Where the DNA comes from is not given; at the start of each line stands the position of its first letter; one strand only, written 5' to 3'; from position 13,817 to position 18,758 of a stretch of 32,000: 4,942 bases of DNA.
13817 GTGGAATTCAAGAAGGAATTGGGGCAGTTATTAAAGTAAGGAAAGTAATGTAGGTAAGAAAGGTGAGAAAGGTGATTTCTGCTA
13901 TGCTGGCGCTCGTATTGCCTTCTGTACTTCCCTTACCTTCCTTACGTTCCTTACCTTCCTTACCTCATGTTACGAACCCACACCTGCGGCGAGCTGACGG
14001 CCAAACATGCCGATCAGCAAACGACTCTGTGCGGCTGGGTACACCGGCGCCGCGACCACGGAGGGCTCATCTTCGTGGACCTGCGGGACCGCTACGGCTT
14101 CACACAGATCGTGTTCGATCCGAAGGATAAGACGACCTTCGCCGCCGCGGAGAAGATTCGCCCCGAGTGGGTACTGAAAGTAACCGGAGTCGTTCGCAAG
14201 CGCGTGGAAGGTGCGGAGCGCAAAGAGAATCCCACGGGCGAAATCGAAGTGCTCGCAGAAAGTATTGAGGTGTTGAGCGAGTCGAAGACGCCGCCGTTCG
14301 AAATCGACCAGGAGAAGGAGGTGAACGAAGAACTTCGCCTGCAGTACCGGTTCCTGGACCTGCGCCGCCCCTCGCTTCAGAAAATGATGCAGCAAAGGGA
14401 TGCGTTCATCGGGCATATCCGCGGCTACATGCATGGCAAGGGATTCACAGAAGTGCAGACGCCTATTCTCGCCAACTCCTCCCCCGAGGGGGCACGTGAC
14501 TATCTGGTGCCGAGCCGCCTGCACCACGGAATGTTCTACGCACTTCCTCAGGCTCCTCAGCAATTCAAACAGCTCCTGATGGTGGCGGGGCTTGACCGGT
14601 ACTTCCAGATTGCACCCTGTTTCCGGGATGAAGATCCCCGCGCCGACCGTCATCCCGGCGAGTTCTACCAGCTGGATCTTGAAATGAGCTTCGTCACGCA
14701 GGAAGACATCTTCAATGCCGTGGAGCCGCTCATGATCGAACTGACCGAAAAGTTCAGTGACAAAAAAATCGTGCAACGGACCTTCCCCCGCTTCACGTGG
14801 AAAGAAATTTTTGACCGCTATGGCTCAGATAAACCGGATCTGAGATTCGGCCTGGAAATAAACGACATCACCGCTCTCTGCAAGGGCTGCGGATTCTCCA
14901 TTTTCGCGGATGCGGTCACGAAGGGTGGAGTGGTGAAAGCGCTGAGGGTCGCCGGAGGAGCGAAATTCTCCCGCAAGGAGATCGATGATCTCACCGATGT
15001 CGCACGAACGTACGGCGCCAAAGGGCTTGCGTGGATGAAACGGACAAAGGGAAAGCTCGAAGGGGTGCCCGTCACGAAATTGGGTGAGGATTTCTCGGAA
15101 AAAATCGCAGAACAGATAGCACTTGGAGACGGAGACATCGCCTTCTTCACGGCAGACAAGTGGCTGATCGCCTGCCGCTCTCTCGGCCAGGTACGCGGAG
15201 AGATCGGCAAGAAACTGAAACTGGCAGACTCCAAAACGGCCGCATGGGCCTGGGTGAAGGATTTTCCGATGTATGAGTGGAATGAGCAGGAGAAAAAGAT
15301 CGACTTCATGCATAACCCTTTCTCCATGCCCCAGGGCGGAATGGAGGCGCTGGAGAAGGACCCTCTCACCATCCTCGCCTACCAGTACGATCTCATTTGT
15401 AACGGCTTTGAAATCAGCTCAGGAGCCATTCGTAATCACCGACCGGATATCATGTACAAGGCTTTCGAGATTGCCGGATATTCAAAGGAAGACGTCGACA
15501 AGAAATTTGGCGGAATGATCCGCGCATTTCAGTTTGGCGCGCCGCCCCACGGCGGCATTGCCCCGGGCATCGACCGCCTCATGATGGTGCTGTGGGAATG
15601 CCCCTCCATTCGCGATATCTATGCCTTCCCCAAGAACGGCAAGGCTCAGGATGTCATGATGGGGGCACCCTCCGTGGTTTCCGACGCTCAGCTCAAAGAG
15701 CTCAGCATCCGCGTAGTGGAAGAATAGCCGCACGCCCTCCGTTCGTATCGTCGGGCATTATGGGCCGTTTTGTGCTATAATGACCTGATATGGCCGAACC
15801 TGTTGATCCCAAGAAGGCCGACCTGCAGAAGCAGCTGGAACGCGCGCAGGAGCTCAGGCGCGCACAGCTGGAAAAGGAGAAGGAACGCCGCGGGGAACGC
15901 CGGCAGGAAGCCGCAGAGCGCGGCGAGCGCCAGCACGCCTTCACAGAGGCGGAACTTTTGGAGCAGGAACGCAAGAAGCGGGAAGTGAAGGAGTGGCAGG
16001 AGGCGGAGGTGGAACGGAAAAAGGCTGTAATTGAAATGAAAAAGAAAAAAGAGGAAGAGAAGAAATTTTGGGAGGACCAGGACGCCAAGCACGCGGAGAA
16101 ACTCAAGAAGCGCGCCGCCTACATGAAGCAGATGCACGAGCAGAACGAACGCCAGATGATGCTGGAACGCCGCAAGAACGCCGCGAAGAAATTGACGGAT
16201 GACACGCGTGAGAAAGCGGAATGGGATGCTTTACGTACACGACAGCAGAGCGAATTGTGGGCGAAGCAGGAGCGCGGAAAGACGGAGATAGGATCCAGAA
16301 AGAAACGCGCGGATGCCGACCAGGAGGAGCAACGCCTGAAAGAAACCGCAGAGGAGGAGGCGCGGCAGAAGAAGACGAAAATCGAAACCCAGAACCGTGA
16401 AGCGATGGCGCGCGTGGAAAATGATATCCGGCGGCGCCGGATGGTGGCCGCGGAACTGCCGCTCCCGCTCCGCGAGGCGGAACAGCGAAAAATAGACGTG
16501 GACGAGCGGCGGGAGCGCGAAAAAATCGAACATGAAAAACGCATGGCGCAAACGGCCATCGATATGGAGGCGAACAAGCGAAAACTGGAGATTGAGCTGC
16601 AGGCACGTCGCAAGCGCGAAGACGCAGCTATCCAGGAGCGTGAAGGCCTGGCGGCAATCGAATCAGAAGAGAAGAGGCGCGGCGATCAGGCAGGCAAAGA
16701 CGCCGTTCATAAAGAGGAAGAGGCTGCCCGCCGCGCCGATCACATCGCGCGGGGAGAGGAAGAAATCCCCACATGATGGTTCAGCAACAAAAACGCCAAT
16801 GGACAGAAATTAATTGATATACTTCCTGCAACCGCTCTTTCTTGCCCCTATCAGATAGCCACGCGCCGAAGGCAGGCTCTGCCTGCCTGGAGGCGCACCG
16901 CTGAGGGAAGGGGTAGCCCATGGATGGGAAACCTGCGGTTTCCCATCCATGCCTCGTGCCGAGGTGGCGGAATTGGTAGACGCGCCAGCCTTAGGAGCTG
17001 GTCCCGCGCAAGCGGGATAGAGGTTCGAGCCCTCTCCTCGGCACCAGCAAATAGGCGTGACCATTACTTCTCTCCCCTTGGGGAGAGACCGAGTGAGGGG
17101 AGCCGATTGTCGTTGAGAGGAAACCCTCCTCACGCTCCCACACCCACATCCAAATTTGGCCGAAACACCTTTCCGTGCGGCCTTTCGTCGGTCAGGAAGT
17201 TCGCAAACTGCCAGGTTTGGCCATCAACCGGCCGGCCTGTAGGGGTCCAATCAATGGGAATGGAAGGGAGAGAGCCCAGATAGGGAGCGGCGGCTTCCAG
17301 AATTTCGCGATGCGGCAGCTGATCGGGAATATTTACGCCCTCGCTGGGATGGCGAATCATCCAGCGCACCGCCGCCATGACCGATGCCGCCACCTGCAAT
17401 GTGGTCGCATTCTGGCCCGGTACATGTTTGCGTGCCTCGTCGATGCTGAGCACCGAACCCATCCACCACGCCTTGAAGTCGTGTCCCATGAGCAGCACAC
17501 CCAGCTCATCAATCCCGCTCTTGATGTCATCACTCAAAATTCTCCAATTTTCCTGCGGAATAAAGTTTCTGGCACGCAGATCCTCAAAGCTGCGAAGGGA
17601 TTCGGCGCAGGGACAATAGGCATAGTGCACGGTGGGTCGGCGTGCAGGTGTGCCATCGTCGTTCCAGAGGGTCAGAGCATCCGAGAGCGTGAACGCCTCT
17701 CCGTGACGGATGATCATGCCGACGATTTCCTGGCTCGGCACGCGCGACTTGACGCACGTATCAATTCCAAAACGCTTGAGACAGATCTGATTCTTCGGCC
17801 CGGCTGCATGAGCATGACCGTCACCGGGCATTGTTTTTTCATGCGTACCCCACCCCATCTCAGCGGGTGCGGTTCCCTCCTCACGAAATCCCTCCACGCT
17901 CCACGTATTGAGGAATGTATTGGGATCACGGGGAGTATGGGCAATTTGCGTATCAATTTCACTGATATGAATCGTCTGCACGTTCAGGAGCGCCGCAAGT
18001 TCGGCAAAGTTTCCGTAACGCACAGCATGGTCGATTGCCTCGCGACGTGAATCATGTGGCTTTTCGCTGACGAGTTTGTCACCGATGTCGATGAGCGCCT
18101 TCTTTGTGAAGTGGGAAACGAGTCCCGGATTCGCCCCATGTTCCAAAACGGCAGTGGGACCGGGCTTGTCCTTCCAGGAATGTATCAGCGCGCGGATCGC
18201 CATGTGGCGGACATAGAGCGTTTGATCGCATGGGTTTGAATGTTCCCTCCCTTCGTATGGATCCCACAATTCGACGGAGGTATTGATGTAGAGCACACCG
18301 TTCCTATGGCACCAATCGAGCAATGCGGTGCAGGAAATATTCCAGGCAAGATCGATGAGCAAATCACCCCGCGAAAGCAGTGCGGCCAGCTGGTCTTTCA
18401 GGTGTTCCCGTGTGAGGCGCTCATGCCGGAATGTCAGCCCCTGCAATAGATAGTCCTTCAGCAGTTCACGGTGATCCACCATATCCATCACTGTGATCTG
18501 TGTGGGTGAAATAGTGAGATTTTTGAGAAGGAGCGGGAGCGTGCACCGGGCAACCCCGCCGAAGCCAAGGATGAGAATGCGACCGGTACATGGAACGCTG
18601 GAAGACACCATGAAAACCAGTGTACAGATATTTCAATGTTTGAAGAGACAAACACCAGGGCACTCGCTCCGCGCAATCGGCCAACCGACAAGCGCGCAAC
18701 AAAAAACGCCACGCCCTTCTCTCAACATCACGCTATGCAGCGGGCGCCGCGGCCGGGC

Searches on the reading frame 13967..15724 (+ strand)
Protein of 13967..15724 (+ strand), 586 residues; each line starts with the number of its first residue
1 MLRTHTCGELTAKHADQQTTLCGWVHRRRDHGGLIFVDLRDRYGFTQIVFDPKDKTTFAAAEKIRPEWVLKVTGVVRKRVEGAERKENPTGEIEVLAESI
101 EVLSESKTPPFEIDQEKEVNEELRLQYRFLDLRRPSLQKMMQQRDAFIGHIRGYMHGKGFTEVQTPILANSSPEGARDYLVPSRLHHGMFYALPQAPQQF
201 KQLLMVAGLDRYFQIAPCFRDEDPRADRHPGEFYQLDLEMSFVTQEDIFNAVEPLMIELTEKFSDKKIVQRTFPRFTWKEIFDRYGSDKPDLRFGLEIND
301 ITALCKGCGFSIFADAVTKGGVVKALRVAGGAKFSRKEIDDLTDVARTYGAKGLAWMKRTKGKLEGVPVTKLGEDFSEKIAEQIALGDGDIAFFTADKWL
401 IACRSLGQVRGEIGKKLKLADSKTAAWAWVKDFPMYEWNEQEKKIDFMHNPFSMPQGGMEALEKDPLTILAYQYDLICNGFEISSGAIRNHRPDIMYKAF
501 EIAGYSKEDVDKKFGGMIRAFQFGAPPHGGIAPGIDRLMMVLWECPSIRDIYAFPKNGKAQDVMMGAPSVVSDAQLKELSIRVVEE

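Call 8: search_protein_families(library=pfam, proteins=[window:13967-15724:+], max_evalue=0.1)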
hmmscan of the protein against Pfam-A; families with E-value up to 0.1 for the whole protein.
window:13967-15724:+ (586 aa): 3 families
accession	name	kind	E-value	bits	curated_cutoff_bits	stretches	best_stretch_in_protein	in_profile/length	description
PF00152.25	tRNA-synt_2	-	4.1e-107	358.2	25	1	120-557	1-307/308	tRNA synthetases class II (D, K and N)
PF02938.19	GAD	-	1.9e-21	76.6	23.4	1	313-406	1-95/95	GAD domain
PF01336.31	tRNA_anti-codon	-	1e-19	70.7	27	1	20-103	2-75/75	OB-fold nucleic acid binding domain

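Call 9: search_protein_families(library=ncbifam, proteins=[window:13967-15724:+], max_evalue=0.1)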
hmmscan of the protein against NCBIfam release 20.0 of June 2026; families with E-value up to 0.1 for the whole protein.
window:13967-15724:+ (586 aa): 17 families
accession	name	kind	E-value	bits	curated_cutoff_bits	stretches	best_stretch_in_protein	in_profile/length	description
NF001750.0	PRK00476.1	equivalog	1.9e-246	819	443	1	1-585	3-588/590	aspartate--tRNA ligase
TIGR00459.1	aspS_bact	equivalog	3.6e-198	659.6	373.85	1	2-584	2-584/586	aspartate--tRNA ligase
NF009460.0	PRK12820.1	equivalog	3.7e-152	508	1379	1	6-581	25-615/723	bifunctional aspartyl-tRNA synthetase/aspartyl/glutamyl-tRNA amidotransferase subunit C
NF003483.0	PRK05159.1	equivalog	1.4e-72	245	353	2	2-266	3-261/438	aspartate--tRNA(Asn) ligase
TIGR00458.1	aspS_nondisc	equivalog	4e-66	223.8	368.4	2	13-266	9-256/428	aspartate--tRNA(Asn) ligase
NF003037.0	PRK03932.1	equivalog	3.9e-38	131.6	414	2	11-262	11-261/451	asparagine--tRNA ligase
NF001756.1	PRK00484.1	subfamily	8.9e-36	123.6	468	2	12-271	47-298/488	lysine--tRNA ligase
TIGR00457.1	asnS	equivalog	3.4e-34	118.5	342.6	2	12-259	12-260/455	asparagine--tRNA ligase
TIGR00499.1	lysS_bact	equivalog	5.4e-32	111.1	427.6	2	10-279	47-309/496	lysine--tRNA ligase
NF002821.0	PRK02983.1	equivalog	4.7e-27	94.4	742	2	3-270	646-906/1102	bifunctional lysylphosphatidylglycerol synthetase/lysine--tRNA ligase LysX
TIGR00462.1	genX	equivalog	4.5e-17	62.5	286.9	2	142-287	2-144/304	EF-P lysine aminoacylase EpmA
NF009101.0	PRK12445.1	subfamily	1.1e-16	60.5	1026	2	88-263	131-305/505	lysine--tRNA ligase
NF005052.0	PRK06462.1-1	equivalog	6.7e-16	58.3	368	1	115-266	25-176/353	asparagine synthetase A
NF006828.0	PRK09350.1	equivalog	6.3e-15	55.3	264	2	139-277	14-157/325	elongation factor P--(R)-beta-lysine ligase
NF005054.0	PRK06462.1-4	equivalog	5.5e-13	48.7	309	1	128-289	12-193/318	asparagine synthetase A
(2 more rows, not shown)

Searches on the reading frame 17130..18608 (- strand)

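Call 10: search_protein_families(library=pfam, proteins=[window:17130-18608:-], max_evalue=0.01)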
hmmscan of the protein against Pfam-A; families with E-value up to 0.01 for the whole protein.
window:17130-18608:- (492 aa): 2 families
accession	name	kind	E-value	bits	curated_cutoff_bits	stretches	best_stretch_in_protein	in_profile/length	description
PF03435.24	Sacchrp_dh_NADP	-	2.4e-24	86.5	25.1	1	11-154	1-129/129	Saccharopine dehydrogenase NADP binding domain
PF16653.10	Sacchrp_dh_C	-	3.7e-24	86.7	31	1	158-447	1-260/265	Saccharopine dehydrogenase C-terminal domain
